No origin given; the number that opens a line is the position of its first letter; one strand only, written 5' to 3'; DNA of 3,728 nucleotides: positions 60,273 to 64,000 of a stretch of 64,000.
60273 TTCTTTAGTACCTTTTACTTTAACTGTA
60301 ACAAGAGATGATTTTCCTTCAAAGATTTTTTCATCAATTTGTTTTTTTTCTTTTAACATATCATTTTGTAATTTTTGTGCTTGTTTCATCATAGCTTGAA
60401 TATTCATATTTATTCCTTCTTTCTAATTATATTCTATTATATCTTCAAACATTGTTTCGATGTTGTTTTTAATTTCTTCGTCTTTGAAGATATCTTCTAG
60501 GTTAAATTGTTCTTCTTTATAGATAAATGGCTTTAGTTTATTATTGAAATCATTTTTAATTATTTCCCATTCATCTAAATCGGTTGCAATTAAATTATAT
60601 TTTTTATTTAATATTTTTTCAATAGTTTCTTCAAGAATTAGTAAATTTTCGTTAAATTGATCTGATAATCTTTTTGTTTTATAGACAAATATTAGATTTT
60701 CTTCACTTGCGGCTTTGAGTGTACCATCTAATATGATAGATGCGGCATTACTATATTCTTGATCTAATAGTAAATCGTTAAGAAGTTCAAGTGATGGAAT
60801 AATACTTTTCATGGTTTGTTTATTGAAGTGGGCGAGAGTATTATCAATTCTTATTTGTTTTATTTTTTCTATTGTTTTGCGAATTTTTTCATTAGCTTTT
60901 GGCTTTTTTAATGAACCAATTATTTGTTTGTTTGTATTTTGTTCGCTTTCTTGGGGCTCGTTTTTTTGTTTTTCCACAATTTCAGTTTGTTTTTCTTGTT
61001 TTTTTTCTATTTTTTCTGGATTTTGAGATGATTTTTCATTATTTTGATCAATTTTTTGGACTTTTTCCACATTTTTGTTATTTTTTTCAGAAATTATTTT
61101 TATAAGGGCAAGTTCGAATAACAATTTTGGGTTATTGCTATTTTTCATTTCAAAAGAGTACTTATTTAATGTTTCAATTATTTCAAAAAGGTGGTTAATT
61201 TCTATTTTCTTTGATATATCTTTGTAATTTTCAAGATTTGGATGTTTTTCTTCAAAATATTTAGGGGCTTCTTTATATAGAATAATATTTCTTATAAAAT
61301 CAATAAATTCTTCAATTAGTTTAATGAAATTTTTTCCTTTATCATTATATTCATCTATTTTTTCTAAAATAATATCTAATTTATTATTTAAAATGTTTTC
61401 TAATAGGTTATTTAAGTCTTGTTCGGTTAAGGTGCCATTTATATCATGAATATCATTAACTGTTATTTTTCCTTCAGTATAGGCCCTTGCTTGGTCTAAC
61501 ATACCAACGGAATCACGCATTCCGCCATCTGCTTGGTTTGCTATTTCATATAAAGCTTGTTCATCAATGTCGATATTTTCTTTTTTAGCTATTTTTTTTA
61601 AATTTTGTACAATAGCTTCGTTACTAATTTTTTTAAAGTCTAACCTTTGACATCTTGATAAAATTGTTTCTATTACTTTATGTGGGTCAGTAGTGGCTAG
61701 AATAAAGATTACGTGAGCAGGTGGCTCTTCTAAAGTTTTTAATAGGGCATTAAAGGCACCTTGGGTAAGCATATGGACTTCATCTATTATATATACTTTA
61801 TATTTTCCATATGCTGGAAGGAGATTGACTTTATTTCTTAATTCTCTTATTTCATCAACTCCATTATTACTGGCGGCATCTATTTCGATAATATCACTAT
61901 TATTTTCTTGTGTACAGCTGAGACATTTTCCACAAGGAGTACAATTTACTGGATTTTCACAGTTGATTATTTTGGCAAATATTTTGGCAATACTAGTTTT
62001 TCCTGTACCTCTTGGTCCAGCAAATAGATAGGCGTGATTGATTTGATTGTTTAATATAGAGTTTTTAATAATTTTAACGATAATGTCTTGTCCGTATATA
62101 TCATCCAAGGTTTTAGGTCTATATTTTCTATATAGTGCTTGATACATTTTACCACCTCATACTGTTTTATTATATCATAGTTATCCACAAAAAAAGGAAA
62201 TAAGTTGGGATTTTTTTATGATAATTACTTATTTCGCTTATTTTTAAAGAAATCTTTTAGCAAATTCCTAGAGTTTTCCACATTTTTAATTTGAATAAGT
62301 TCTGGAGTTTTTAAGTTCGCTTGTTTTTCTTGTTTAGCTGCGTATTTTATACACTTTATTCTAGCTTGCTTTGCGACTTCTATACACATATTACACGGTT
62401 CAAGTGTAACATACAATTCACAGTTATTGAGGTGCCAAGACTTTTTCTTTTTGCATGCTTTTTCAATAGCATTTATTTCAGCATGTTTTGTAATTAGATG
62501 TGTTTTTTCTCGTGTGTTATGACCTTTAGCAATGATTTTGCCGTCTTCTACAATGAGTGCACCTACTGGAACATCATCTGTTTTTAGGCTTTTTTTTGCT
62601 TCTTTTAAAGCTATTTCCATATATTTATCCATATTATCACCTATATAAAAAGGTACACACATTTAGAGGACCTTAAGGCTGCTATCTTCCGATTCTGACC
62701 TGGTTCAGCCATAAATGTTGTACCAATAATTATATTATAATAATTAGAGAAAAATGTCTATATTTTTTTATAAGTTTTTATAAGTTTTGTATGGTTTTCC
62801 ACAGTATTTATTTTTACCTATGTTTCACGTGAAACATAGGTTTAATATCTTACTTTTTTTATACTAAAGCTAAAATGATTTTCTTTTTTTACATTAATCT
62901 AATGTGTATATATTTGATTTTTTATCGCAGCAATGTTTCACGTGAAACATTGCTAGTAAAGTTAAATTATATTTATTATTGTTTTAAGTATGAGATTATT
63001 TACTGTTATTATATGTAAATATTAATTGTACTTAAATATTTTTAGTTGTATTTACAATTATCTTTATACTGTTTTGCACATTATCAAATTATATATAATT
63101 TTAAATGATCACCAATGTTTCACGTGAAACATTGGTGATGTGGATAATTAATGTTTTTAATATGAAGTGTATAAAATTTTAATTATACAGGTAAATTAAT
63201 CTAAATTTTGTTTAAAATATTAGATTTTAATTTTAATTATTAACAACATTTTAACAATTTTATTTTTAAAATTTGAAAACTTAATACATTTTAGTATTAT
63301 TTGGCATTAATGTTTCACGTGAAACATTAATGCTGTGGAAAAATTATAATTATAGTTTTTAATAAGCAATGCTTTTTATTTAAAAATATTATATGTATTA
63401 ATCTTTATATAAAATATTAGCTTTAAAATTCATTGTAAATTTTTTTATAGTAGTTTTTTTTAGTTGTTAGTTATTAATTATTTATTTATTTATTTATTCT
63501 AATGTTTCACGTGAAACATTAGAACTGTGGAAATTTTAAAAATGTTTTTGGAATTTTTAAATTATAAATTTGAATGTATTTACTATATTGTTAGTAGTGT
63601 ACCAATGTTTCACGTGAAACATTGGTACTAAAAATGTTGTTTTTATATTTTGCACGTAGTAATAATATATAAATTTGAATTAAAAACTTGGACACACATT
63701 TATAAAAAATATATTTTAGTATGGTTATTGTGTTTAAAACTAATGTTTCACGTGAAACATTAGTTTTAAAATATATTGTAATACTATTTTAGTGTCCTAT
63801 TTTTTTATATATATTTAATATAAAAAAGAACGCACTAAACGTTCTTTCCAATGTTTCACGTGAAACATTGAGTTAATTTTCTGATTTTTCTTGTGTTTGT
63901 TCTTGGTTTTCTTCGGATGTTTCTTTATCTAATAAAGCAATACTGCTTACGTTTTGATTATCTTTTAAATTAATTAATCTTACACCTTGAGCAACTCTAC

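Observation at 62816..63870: Dense array of eight perfect parS sites in a 1.1-kb noncoding region downstream of gyrA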

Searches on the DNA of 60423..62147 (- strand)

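Call 48: search_rna_families(sources=[L122, L123, L125, L127, L089, L014, L044, L055, L078, L018, L049, L064], threshold=gathering)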
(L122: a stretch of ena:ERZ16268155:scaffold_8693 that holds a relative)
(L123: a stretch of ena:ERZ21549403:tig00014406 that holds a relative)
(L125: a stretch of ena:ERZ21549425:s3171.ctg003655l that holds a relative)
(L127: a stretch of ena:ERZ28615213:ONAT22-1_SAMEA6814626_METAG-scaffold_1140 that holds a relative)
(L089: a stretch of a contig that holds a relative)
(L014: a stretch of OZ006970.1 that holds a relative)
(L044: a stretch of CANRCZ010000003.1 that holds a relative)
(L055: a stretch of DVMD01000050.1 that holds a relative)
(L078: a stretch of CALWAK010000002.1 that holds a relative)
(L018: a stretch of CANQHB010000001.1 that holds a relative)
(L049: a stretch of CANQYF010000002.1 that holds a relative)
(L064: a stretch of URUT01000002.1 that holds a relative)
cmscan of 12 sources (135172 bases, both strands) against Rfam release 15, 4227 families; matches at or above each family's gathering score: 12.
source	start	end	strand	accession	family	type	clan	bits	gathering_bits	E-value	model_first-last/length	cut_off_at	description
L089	3314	3409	+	RF00169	Bacteria_small_SRP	Gene;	CL00003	66.6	40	3.1e-12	1-97/97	no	Bacterial small signal recognition particle RNA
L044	6326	6422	-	RF00169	Bacteria_small_SRP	Gene;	CL00003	59.6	40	2.9e-10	1-97/97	no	Bacterial small signal recognition particle RNA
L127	9409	9506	+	RF00169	Bacteria_small_SRP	Gene;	CL00003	57.7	40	1e-09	1-97/97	no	Bacterial small signal recognition particle RNA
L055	1443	1528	-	RF00169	Bacteria_small_SRP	Gene;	CL00003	56.4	40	2.4e-09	1-97/97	no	Bacterial small signal recognition particle RNA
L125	7806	7891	+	RF00169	Bacteria_small_SRP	Gene;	CL00003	56.1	40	2.9e-09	1-97/97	no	Bacterial small signal recognition particle RNA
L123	9344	9440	+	RF00169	Bacteria_small_SRP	Gene;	CL00003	55.8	40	3.3e-09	1-97/97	no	Bacterial small signal recognition particle RNA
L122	9414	9511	+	RF00169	Bacteria_small_SRP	Gene;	CL00003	55.6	40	4e-09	1-97/97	no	Bacterial small signal recognition particle RNA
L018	5353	5438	+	RF00169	Bacteria_small_SRP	Gene;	CL00003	54.3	40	9.2e-09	1-97/97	no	Bacterial small signal recognition particle RNA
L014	2135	2216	-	RF00169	Bacteria_small_SRP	Gene;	CL00003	54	40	1.1e-08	1-97/97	no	Bacterial small signal recognition particle RNA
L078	3711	3806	+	RF00169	Bacteria_small_SRP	Gene;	CL00003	53.8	40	1.3e-08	1-97/97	no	Bacterial small signal recognition particle RNA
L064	3991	4073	+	RF00169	Bacteria_small_SRP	Gene;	CL00003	53.3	40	1.7e-08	1-97/97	no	Bacterial small signal recognition particle RNA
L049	1614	1696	+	RF00169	Bacteria_small_SRP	Gene;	CL00003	51.9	40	4.2e-08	1-97/97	no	Bacterial small signal recognition particle RNA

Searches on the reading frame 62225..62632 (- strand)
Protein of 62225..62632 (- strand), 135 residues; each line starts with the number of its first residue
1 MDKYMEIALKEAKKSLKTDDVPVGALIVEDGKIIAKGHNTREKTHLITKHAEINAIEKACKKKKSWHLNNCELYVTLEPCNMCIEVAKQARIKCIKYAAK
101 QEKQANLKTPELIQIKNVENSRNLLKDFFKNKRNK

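Call 13: search_protein_families(library=pfam, proteins=[window:62225-62632:-])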
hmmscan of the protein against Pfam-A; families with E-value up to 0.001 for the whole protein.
window:62225-62632:- (135 aa): 3 families
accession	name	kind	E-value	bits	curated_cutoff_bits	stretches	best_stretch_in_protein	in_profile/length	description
PF14437.12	MafB19-deam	-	9.8e-31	107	27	1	2-133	4-142/142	MafB19-like deaminase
PF00383.29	dCMP_cyt_deam_1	-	1.3e-28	99.2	25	1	3-98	6-101/102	Cytidine and deoxycytidylate deaminase zinc-binding region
PF14439.12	Bd3614-deam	-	1.8e-07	31.6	38.5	1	19-88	6-75/113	Bd3614-like deaminase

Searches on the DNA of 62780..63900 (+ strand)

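Call 59: search_dna_similar(query=window:62780-63900:+, collection=plasmids, mode=distant, max_rows=10, max_evalue=0.001)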
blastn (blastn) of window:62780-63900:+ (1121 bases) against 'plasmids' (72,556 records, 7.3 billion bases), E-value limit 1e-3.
No match.
